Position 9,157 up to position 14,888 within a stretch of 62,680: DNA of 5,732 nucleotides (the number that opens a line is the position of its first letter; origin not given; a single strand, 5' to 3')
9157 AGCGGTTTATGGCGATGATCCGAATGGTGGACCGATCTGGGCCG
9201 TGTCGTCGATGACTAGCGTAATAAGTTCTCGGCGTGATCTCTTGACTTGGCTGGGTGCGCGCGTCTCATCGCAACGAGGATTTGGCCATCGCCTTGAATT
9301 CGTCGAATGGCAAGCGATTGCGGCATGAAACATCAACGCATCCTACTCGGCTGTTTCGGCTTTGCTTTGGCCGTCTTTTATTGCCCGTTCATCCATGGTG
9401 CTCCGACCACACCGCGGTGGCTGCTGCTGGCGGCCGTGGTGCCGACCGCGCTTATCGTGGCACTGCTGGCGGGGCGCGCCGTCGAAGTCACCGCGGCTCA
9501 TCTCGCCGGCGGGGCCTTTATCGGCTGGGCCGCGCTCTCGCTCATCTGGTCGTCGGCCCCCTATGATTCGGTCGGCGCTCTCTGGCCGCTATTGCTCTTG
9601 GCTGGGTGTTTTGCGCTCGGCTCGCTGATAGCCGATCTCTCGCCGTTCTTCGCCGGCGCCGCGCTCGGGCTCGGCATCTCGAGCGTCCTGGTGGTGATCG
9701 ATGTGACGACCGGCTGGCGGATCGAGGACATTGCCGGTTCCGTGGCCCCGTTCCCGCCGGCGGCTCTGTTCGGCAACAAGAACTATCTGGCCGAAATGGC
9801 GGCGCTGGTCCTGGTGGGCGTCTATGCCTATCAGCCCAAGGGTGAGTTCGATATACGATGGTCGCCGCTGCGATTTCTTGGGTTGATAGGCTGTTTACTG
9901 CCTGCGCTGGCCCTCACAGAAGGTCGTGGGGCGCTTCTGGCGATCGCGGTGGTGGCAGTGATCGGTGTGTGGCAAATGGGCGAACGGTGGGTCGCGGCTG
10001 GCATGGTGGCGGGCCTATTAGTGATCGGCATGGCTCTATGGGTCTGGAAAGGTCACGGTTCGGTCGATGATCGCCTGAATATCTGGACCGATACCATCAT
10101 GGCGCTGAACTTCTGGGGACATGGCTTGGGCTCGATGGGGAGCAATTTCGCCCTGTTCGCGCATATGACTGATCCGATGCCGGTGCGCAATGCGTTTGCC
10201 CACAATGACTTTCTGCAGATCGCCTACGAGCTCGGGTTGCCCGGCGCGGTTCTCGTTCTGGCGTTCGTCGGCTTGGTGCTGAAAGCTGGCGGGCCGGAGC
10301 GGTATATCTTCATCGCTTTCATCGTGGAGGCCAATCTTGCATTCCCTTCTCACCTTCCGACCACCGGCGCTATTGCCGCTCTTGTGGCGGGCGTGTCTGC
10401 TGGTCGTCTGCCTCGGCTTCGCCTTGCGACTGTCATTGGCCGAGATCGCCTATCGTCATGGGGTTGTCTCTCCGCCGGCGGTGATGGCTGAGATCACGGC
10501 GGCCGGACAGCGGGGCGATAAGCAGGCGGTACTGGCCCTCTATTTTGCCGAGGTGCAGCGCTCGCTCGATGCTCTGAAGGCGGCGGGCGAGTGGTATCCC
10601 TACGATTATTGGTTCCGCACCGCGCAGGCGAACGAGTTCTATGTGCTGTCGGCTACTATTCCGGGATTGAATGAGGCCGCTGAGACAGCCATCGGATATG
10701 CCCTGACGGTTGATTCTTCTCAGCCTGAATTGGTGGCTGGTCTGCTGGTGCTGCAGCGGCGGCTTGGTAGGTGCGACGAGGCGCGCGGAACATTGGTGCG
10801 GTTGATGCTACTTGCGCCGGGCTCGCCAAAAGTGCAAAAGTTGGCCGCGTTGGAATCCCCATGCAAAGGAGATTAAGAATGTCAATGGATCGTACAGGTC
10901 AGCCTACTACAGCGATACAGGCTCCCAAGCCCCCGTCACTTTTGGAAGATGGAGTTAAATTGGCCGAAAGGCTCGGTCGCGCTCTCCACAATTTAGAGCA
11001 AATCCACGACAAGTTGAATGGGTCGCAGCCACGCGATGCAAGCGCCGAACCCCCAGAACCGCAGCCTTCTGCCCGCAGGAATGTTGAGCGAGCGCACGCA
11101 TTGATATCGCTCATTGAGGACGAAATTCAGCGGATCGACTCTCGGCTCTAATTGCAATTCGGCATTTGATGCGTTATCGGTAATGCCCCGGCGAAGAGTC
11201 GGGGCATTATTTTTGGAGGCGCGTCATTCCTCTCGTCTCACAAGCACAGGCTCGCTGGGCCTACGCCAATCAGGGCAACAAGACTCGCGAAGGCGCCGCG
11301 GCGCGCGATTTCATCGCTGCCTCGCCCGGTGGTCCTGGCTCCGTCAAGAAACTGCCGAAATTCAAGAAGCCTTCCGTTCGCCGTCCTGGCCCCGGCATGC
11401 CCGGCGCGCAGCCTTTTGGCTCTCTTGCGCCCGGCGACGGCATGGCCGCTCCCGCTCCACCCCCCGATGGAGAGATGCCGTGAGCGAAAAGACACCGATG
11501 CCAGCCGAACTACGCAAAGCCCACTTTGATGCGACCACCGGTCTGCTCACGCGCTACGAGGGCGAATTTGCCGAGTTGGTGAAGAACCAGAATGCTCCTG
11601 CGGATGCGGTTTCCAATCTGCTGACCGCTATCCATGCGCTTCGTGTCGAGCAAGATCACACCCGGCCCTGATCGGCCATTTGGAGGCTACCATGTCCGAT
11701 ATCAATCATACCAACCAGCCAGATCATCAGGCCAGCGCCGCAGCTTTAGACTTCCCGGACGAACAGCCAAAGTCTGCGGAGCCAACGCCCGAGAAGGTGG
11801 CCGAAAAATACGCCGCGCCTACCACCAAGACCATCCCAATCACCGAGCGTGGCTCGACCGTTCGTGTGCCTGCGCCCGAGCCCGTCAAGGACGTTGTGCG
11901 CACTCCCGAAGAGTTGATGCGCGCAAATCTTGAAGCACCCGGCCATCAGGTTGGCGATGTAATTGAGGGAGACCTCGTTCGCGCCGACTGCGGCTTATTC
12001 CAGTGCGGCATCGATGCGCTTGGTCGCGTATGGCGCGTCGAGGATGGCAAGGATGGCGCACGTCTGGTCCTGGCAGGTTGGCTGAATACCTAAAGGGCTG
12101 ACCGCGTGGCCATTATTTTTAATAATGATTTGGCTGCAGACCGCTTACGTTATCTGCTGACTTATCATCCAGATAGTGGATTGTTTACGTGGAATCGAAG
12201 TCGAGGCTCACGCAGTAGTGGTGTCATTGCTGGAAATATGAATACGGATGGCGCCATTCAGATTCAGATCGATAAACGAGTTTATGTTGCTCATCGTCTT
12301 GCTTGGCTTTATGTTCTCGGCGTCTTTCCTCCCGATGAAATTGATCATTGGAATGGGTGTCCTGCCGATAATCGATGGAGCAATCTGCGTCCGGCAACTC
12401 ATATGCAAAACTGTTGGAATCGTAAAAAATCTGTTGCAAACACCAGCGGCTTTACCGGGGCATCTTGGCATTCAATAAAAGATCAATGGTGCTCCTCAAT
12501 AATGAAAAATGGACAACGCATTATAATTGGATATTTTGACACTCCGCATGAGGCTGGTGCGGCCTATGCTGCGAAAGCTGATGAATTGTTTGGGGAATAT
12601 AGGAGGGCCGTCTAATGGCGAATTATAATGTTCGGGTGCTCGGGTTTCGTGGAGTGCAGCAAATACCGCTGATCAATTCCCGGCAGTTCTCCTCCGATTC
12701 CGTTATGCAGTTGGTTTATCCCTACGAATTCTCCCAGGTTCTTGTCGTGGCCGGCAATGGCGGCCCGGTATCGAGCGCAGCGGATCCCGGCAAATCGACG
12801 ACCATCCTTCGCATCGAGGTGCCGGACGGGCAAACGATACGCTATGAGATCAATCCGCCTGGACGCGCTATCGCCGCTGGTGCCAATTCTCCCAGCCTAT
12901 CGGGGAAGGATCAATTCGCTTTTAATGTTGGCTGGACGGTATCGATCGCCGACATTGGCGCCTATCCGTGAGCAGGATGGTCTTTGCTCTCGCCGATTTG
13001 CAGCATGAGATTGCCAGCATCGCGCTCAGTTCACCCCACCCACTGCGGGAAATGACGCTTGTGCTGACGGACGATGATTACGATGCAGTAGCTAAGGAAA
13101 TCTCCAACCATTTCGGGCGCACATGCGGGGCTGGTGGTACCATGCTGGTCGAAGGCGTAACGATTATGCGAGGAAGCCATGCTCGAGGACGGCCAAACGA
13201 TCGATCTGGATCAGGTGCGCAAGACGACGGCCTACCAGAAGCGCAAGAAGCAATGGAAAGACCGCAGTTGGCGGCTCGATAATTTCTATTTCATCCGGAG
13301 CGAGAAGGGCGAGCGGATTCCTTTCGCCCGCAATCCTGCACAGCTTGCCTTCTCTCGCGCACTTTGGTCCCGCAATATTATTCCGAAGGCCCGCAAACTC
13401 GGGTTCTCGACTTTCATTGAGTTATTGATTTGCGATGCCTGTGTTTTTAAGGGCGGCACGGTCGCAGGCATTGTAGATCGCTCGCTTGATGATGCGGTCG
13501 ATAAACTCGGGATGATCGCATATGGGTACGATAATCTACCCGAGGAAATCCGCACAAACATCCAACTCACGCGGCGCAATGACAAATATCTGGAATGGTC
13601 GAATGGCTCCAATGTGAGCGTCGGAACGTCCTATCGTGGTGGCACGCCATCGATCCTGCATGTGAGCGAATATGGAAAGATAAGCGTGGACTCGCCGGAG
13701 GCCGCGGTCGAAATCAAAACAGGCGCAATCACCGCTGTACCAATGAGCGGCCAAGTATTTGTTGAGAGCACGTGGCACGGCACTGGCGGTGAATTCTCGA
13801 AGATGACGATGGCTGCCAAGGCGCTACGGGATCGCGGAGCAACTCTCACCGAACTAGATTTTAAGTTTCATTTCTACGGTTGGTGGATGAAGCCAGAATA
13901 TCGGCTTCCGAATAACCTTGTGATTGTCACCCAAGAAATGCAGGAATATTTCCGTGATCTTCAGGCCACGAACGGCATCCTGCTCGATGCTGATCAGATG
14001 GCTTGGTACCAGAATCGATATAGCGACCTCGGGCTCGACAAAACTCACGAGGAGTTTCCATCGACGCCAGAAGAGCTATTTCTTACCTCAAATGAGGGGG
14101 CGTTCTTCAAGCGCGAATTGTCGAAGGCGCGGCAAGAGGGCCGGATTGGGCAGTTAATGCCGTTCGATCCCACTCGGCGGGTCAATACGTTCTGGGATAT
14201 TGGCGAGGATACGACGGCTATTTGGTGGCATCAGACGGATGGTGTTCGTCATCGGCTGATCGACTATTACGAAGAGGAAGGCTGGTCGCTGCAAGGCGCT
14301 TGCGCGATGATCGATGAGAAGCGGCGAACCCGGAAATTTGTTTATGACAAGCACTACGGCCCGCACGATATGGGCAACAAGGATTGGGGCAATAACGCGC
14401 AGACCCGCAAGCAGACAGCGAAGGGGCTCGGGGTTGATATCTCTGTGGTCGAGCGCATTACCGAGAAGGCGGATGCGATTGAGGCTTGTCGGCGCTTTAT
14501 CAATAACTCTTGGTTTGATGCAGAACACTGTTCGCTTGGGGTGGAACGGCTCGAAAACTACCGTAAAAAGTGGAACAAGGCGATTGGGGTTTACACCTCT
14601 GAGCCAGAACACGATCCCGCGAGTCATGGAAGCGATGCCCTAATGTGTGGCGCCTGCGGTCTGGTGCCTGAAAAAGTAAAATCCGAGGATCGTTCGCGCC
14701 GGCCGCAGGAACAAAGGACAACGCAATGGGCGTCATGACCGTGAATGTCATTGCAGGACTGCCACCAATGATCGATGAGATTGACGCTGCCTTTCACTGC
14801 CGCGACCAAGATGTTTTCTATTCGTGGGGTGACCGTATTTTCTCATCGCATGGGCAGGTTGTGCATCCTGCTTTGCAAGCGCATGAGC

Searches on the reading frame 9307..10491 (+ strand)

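Call 39: search_protein_families(library=pfam, proteins=[window:9307-10491:+], max_evalue=0.001)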
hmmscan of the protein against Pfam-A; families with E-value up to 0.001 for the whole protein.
window:9307-10491:+ (394 aa): 1 family
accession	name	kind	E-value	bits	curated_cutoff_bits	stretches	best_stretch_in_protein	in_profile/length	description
PF04932.20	Wzy_C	-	4.5e-11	43.2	31.7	1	196-318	5-149/149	O-Antigen ligase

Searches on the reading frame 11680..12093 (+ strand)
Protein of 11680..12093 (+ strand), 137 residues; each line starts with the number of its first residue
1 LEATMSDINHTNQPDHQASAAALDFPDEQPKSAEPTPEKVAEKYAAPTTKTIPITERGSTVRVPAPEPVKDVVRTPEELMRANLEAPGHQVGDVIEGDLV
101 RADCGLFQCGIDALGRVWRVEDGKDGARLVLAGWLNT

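Call 45: find_related_loci(query=window:11680-12093:+, collection=viral_contigs, flank=3000)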
Query window:11680-12093:+ (137 aa) in viral_contigs; peptide patterns used: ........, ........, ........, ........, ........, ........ (x = any residue, [..] = any of these).
15 stretches matched a pattern; 1 encode a relative of the query (tblastn E <= 1e-3); 1 distinct loci.
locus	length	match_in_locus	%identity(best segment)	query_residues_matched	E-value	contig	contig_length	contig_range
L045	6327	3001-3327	46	23-133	5e-25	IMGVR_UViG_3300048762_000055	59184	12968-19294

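Call 48: search_protein_families(library=pfam, proteins=[L045:3354-3596:+, window:11680-12093:+], max_evalue=0.01)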
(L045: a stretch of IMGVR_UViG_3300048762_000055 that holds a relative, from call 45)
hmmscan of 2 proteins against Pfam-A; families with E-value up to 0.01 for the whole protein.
L045:3354-3596:+ (80 aa): 0 families

window:11680-12093:+ (137 aa): 0 families

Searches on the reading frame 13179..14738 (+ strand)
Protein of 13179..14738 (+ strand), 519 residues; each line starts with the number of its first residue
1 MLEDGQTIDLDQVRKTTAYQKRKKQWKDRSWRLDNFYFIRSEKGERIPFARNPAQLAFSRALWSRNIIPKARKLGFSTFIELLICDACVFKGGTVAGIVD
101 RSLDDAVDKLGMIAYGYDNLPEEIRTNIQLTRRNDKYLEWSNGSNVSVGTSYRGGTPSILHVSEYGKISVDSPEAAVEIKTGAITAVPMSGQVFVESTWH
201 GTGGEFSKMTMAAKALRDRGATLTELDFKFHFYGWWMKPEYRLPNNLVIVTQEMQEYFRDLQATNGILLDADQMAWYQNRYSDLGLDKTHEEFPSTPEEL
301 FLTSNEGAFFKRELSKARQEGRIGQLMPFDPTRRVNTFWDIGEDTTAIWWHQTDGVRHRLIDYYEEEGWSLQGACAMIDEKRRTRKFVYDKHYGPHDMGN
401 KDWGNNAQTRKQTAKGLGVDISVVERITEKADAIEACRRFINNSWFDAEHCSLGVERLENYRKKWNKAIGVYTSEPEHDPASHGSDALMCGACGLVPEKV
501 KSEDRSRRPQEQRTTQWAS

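Call 39: search_protein_families(library=pfam, proteins=[window:13179-14738:+], max_evalue=0.001)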
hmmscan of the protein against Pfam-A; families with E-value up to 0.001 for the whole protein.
window:13179-14738:+ (519 aa): 0 families

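Call 76: search_protein_families(library=phrogs, proteins=[window:13179-14738:+], max_evalue=0.001)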
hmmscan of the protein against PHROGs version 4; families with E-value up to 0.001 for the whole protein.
window:13179-14738:+ (519 aa): 4 families
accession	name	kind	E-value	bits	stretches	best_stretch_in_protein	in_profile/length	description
phrog_2472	-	unknown function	1.1e-48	167.3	1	201-489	13-302/324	-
phrog_26724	-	unknown function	2.7e-42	145.5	1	20-206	4-190/192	-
phrog_38407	-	unknown function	6.9e-18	65.7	1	193-309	3-120/370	-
phrog_2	-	head and packaging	2.1e-15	57.5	1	25-508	235-606/807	terminase large subunit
